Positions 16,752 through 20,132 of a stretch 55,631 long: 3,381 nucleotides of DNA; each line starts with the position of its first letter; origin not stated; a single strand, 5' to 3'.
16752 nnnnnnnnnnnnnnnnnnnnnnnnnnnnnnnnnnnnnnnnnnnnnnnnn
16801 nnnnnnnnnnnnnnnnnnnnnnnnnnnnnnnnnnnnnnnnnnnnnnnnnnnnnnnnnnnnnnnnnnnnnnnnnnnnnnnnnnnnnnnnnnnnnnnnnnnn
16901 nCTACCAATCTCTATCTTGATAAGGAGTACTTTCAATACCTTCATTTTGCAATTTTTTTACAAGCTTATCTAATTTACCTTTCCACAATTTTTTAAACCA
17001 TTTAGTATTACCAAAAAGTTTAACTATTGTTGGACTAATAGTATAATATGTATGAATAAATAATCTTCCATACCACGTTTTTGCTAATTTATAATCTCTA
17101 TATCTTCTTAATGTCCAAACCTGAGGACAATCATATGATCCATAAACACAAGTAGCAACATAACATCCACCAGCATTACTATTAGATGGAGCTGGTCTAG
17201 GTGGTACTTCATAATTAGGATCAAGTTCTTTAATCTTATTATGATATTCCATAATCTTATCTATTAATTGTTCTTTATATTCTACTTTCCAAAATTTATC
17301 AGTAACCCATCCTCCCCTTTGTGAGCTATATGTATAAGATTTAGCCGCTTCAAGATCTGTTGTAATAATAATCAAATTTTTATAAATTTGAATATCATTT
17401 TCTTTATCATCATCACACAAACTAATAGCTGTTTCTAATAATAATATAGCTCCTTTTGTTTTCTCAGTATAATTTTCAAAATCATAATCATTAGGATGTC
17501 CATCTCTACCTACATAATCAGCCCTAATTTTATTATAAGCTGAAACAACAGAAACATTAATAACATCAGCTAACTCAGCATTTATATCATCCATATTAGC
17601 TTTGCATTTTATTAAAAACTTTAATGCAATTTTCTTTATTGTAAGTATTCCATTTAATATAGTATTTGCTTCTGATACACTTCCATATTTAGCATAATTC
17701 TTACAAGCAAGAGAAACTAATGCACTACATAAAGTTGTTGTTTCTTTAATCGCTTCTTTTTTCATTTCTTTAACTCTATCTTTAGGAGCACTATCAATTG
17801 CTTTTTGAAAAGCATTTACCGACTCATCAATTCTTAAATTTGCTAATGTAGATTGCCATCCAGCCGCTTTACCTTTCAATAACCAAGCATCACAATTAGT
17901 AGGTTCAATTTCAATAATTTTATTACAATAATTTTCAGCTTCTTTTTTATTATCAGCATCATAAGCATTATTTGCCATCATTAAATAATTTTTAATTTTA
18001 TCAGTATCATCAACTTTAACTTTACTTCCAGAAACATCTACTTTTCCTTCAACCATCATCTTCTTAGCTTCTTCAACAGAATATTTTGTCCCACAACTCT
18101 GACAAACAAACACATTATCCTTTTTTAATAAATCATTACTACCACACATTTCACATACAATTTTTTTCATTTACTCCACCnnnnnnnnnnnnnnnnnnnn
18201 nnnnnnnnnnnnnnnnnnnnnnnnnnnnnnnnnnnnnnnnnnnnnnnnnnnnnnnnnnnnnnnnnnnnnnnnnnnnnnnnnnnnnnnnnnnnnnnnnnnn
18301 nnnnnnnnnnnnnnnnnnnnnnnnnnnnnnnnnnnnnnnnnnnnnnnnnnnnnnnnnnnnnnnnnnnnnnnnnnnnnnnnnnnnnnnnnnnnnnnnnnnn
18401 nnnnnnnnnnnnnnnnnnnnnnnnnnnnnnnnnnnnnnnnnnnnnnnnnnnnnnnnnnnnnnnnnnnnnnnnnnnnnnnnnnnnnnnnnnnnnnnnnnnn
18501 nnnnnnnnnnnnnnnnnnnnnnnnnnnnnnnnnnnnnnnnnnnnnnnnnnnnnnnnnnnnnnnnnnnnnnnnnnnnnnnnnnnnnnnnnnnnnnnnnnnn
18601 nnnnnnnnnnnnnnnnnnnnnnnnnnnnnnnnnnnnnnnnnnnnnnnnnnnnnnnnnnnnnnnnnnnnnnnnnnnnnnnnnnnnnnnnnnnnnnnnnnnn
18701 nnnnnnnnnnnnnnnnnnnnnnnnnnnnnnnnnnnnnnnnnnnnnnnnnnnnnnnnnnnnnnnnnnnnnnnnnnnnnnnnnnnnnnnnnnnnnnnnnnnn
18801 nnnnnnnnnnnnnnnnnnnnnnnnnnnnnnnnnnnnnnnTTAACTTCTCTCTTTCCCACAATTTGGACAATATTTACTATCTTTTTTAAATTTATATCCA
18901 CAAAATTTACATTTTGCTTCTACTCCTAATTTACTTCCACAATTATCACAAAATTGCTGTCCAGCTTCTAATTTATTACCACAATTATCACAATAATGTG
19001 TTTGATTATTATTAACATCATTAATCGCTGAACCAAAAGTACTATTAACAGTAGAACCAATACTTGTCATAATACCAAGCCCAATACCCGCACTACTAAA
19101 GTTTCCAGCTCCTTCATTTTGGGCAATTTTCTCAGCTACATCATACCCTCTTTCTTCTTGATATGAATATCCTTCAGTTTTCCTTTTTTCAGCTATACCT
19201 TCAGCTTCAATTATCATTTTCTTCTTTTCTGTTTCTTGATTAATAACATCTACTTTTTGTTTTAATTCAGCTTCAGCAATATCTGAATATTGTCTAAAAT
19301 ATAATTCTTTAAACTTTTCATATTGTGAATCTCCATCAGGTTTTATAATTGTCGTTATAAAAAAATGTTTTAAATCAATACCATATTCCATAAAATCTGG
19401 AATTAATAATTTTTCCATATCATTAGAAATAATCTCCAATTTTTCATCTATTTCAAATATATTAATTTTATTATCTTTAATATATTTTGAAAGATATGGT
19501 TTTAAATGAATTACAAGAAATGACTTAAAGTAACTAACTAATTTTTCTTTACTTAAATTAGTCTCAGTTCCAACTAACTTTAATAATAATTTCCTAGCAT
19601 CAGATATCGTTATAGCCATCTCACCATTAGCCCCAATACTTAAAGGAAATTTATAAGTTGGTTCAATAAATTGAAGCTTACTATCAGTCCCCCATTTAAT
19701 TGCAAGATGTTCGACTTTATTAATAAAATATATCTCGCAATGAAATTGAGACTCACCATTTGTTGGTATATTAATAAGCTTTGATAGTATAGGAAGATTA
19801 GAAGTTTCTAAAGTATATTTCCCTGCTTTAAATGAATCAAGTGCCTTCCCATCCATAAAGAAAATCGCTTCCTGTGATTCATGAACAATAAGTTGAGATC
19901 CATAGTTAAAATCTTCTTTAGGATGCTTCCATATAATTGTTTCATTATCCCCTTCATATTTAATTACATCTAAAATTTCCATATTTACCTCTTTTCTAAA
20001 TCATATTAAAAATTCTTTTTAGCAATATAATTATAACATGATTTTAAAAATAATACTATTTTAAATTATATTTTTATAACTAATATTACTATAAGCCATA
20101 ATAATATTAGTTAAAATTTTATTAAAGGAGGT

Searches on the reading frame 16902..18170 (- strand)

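Call 17: search_protein_families(library=pfam, proteins=[window:16902-18170:-], max_evalue=0.01)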
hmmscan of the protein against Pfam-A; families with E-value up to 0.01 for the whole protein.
window:16902-18170:- (422 aa): 5 families
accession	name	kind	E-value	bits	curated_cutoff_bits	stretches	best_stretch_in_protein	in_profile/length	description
PF07719.23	TPR_2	-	8.9e-05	22.8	27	0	62-92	4-34/34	Tetratricopeptide repeat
PF08792.16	A2L_zn_ribbon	-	0.00081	19.5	22.9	1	1-28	1-29/33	A2L zinc ribbon domain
PF13431.12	TPR_17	-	0.0022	18.6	24.4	0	81-102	1-22/34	Tetratricopeptide repeat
PF10080.14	FtrD-like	-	0.0041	17.7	26.3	0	5-36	36-67/101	Membrane iron-sulfur containing protein FtrD-like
PF13181.12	TPR_8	-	0.0065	17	25.7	0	60-92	2-34/34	Tetratricopeptide repeat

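Call 57: search_protein_families(library=padloc, proteins=[window:16902-18170:-], max_evalue=0.001)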
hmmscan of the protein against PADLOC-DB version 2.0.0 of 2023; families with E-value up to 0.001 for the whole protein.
window:16902-18170:- (422 aa): 0 families

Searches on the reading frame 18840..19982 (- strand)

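Call 17: search_protein_families(library=pfam, proteins=[window:18840-19982:-], max_evalue=0.01)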
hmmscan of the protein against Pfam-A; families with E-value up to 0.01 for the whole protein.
window:18840-19982:- (380 aa): 7 families
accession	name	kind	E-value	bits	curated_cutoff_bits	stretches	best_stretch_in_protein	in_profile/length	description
PF13421.11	Band_7_1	-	1.4e-37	129.8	24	1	20-216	4-197/211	SPFH domain-Band 7 family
PF13240.11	Zn_Ribbon_1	-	1.3e-09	37.9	25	1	330-352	1-23/23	zinc-ribbon domain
PF13248.11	Zn_ribbon_3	-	2.4e-08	33.6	27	1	329-352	3-26/26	zinc-ribbon domain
PF12773.13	DZR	-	3.2e-08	34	27.3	1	331-376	1-45/45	Double zinc ribbon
PF17032.10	Zn_ribbon_15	-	2e-06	28.9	28.9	1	323-349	47-73/73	zinc-ribbon family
PF24460.1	DUF7575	-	0.00058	19.6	28.5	0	328-352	3-27/28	Domain of unknown function (DUF7575)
PF18912.6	DZR_2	-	0.001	19.3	27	1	330-375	9-55/56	Double zinc ribbon domain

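Call 57: search_protein_families(library=padloc, proteins=[window:18840-19982:-], max_evalue=0.001)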
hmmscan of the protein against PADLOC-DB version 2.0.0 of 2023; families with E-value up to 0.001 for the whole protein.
window:18840-19982:- (380 aa): 0 families
